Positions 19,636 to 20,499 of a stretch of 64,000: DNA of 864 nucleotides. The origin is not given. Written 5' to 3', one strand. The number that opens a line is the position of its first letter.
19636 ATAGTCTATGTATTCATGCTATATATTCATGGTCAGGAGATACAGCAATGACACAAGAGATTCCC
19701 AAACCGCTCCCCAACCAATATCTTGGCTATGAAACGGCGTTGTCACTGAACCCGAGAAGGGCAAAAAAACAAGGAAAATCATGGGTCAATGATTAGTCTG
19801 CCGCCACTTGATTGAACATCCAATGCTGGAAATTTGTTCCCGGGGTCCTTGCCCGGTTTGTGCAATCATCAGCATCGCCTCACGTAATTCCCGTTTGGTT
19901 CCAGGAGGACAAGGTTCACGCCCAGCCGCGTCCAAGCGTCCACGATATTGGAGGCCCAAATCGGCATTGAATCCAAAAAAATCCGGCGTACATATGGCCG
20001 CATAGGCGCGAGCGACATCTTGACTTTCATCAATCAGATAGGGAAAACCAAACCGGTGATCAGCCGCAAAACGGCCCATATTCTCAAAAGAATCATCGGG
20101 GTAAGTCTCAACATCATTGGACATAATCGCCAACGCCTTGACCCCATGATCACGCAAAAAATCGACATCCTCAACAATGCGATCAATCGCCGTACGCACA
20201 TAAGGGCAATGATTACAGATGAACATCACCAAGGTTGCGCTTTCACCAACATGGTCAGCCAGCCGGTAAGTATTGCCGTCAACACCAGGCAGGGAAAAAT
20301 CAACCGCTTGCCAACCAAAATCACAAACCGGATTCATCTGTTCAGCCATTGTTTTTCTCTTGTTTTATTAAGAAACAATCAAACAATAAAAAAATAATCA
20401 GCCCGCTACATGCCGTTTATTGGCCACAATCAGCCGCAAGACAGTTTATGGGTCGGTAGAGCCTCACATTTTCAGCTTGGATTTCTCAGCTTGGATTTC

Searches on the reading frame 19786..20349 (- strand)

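Call 41: search_protein_families(library=pfam, proteins=[window:19786-20349:-], max_evalue=0.000001)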
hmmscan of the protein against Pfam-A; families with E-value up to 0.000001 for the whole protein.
window:19786-20349:- (187 aa): 2 families
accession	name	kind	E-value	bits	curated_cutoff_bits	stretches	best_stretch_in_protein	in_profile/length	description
PF00578.27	AhpC-TSA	-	2.5e-18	66.7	26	1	13-125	3-113/124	AhpC/TSA family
PF08534.16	Redoxin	-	4.7e-12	46.4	26.6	1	15-136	6-131/148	Redoxin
